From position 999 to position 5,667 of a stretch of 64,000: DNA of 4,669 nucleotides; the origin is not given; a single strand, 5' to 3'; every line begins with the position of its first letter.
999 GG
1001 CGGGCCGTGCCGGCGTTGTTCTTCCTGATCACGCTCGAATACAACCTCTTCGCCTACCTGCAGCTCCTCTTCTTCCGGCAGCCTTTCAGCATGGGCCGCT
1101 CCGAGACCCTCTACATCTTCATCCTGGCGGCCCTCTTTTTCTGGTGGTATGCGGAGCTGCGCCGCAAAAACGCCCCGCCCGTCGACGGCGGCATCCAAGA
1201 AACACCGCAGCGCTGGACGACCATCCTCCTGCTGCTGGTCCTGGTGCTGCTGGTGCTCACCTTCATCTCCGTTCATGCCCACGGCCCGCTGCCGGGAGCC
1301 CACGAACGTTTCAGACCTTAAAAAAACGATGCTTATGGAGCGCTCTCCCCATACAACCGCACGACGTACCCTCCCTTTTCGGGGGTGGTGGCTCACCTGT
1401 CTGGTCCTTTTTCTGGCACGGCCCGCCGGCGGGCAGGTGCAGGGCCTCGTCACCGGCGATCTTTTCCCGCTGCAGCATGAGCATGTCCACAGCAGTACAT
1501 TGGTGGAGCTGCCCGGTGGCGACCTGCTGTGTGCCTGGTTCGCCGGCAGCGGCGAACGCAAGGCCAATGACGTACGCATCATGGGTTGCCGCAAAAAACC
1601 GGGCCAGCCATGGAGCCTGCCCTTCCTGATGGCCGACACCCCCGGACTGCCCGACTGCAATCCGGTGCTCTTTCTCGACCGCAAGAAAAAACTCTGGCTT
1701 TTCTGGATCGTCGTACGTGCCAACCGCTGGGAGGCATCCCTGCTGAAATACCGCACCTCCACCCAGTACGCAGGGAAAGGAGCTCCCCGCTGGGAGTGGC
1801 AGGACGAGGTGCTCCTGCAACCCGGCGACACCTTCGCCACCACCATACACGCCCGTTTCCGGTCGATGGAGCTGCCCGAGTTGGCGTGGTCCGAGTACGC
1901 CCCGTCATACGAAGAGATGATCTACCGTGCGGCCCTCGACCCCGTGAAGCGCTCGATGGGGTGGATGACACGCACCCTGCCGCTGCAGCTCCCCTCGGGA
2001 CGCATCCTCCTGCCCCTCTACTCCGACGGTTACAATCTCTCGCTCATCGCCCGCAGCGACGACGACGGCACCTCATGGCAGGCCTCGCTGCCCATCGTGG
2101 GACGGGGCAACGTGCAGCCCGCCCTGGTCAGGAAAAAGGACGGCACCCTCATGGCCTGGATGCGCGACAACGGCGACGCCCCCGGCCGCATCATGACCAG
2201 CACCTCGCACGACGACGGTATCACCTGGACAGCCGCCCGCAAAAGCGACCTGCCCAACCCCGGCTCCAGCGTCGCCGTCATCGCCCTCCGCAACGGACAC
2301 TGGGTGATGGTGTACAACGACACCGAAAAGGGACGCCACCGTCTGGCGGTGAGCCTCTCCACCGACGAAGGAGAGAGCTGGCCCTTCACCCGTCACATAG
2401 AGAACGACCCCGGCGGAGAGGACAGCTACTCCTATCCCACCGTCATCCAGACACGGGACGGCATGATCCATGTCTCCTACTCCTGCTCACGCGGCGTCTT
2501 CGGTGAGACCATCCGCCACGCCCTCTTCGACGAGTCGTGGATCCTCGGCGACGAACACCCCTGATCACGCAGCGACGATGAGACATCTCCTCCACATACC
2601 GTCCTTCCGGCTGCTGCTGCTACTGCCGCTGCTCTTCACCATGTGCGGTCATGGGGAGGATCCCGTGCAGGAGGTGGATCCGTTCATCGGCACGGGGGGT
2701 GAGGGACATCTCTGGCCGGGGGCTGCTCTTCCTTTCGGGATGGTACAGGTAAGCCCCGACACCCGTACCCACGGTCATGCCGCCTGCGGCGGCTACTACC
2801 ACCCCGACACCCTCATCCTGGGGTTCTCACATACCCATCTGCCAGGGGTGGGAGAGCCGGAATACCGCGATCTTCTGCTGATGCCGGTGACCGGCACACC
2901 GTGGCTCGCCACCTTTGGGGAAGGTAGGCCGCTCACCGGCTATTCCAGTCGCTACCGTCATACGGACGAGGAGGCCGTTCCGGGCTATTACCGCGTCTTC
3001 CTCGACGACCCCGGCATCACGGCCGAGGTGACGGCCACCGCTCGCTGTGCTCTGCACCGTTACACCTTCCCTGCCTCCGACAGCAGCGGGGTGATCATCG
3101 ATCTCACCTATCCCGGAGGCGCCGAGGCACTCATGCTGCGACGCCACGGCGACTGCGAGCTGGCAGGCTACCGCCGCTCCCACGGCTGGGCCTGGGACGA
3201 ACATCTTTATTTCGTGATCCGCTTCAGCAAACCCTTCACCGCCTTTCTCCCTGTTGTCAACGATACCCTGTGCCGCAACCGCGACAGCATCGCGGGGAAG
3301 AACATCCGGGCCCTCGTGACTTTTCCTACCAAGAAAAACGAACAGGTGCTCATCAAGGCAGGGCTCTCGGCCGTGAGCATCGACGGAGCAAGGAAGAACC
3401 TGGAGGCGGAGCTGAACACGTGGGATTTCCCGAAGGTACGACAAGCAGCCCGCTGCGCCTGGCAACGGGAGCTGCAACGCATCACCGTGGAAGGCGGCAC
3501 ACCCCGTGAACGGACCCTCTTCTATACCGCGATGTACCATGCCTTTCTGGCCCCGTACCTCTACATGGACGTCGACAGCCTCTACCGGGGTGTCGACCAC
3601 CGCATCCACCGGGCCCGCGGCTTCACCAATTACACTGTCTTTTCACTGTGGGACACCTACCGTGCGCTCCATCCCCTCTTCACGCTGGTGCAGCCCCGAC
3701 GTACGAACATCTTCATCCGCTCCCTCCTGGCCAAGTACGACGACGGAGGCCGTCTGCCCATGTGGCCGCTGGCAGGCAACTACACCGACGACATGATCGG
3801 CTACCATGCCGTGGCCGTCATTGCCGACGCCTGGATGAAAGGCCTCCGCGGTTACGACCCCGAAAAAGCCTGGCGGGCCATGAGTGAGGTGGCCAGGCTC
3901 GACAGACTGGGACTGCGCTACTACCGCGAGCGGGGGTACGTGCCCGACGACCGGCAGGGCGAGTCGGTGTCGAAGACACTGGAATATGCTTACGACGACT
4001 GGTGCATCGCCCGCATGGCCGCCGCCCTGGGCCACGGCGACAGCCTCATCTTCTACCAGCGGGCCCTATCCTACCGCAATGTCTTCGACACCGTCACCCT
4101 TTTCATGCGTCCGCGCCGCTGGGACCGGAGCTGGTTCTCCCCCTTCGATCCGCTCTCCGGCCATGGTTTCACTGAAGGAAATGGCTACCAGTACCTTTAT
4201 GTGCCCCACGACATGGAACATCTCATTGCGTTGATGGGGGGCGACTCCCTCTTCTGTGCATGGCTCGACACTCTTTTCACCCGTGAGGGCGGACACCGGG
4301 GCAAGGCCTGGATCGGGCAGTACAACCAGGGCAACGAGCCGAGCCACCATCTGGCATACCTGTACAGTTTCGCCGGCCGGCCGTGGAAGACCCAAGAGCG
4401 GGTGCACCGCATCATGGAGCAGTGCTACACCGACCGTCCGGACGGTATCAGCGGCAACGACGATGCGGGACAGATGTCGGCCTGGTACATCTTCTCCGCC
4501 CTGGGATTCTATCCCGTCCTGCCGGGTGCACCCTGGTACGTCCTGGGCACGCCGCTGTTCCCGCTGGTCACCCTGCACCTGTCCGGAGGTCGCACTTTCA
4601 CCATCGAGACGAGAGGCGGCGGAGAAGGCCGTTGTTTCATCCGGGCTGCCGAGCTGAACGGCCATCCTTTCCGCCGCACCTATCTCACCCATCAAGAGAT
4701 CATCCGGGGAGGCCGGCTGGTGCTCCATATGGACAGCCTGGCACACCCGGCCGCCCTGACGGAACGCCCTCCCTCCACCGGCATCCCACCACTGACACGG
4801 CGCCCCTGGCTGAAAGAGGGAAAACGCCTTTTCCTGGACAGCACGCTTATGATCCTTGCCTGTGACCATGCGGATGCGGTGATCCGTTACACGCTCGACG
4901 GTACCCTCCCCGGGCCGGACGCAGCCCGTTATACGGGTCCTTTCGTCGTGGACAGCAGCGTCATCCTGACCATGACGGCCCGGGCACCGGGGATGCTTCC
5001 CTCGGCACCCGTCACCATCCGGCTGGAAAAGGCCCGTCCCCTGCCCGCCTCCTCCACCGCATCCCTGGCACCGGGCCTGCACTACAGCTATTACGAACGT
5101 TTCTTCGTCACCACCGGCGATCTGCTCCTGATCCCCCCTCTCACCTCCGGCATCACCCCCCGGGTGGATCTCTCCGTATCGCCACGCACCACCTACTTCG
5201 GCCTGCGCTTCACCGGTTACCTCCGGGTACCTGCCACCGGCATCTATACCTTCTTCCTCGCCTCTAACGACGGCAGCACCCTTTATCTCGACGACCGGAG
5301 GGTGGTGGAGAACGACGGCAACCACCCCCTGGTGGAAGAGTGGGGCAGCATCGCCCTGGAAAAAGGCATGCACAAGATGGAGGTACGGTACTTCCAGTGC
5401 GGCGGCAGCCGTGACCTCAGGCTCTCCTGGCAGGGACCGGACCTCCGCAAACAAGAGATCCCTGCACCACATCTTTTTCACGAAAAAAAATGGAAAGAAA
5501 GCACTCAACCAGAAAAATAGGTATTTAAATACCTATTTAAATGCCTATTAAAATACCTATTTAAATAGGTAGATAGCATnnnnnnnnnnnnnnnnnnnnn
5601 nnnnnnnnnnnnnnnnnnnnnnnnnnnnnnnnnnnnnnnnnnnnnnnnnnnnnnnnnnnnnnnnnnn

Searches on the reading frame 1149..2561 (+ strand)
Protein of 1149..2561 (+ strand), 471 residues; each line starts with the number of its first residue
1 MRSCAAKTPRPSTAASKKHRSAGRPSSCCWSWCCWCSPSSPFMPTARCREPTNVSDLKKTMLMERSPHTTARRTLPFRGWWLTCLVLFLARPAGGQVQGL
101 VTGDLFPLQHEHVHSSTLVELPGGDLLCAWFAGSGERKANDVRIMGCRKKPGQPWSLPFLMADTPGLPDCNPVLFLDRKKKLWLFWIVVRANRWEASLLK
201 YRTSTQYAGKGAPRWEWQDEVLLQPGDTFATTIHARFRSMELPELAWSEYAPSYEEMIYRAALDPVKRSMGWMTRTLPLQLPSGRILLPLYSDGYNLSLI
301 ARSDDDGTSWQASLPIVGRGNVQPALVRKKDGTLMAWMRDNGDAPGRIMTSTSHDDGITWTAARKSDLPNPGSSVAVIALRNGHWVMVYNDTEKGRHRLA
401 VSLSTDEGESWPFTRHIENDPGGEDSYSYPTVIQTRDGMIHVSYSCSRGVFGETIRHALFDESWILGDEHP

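Call 15: search_protein_families(library=pfam, proteins=[window:1149-2561:+], max_evalue=0.001)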
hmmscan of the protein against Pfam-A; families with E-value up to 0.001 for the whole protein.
window:1149-2561:+ (471 aa): 3 families
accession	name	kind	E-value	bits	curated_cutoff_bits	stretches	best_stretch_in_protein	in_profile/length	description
PF13088.12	BNR_2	-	1.1e-52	179.5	31.4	2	275-442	113-277/277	BNR repeat-like domain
PF13859.12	BNR_3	-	3.9e-07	30.2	27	1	295-363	148-213/308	BNR repeat-like domain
PF02012.26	BNR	-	0.00098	19.2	27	0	352-361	2-11/12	BNR/Asp-box repeat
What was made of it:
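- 1422..2564 (+): BNR_2 sialidase-like propeller (ORF from 1149; ortholog alignment starts ~1422), the family's most frequent partner. Pfam BNR_2 E=1e-52 (call 15).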

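Call 54: search_solved_structures(query=window:1149-2561:+, max_evalue=0.01, show_alignments=1)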
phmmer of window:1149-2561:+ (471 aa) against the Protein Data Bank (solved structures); distinct sequences matched with E-value up to 0.01: 8.
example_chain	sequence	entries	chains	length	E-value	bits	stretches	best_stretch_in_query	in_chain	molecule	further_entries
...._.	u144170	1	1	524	1.6e-08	36.7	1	279-388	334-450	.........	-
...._A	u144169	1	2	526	1.6e-08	36.7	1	279-388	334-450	Sialidase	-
8feb_A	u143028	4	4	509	2.2e-08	36.3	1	279-388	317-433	Sialidase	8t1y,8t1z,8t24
8t26_A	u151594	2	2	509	3e-08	35.8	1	279-388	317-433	Sialidase, putative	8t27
6mnj_A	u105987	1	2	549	7.4e-08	34.5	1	301-437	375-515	Hz136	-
6myv_A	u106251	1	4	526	7.3e-06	28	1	300-436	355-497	Sialidase26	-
6mrv_B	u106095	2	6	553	8.1e-06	27.8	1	300-436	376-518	Sialidase26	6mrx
4q6k_A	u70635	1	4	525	1.8e-05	26.7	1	300-436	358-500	BNR/Asp-box repeat protein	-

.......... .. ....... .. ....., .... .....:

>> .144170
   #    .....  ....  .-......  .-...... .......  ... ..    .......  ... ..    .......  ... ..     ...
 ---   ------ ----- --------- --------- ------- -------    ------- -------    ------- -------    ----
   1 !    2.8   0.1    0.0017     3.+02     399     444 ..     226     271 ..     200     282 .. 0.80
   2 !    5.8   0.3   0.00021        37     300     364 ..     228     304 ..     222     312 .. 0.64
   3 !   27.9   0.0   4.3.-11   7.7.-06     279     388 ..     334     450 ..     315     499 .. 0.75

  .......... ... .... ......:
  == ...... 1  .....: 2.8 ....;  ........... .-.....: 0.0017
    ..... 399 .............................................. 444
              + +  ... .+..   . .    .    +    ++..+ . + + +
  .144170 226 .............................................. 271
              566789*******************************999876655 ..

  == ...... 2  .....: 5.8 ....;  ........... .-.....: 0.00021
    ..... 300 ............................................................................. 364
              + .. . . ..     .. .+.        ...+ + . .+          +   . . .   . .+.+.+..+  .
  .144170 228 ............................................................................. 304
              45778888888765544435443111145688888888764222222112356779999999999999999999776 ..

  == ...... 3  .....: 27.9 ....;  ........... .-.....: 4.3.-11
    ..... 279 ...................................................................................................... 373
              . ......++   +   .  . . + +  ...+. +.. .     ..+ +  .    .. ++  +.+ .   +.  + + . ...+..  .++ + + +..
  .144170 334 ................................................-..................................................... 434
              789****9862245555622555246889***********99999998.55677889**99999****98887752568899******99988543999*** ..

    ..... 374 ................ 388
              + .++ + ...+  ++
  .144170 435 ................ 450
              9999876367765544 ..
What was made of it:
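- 1422..2564 (+): Only distantly related to GH33 (call 54).
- Tried and rejected: Similarity is only distant and partial (E~1e-8, call 54), so I call it 'sialidase-like'.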

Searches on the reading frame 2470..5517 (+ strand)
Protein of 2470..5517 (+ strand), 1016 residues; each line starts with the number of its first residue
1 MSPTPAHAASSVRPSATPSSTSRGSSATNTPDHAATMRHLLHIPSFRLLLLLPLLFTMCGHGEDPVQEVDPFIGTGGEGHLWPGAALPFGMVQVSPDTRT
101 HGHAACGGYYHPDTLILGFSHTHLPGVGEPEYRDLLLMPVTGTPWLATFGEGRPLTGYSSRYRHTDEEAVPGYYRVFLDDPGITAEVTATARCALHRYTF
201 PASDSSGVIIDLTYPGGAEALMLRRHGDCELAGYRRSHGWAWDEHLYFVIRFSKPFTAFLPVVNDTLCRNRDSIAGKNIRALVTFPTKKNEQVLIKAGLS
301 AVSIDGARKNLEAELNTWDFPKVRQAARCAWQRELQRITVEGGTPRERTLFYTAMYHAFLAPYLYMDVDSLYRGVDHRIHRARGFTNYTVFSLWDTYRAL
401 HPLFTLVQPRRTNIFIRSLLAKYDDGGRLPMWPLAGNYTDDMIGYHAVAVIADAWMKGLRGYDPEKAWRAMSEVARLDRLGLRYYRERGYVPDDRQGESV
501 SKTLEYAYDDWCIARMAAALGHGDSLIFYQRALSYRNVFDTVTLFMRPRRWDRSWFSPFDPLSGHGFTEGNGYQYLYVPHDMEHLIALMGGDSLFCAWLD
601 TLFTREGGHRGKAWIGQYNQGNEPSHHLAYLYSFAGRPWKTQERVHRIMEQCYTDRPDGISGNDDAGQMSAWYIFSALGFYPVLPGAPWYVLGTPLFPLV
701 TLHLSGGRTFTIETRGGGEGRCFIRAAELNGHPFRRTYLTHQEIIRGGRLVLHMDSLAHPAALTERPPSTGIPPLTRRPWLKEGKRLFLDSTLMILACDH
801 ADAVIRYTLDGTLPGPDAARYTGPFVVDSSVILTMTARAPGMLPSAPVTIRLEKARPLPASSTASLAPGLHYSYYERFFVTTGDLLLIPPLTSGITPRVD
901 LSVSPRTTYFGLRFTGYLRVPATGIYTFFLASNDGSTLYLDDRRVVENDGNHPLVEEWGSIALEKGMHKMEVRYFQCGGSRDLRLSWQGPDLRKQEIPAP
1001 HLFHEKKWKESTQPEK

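Call 15: search_protein_families(library=pfam, proteins=[window:2470-5517:+], max_evalue=0.001)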
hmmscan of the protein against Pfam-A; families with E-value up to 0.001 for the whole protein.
window:2470-5517:+ (1016 aa): 5 families
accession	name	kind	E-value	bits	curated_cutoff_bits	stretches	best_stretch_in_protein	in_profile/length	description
PF07971.18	Glyco_hydro_92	-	7.6e-170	566.3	24.6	1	306-755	1-463/464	Glycosyl hydrolase family 92 catalytic domain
PF17678.7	Glyco_hydro_92N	-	1.3e-72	244.9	34.5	1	69-300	2-236/236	Glycosyl hydrolase family 92 N-terminal domain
PF07691.17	PA14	-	2.6e-19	69.9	24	1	906-998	42-144/147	PA14 domain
PF13290.12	CHB_HEX_C_1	-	1.1e-08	35.3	22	1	794-849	12-67/67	Chitobiase/beta-hexosaminidase C-terminal domain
PF13287.12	Fn3_assoc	-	3.2e-06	27.6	23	1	796-845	3-52/59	Fn3 associated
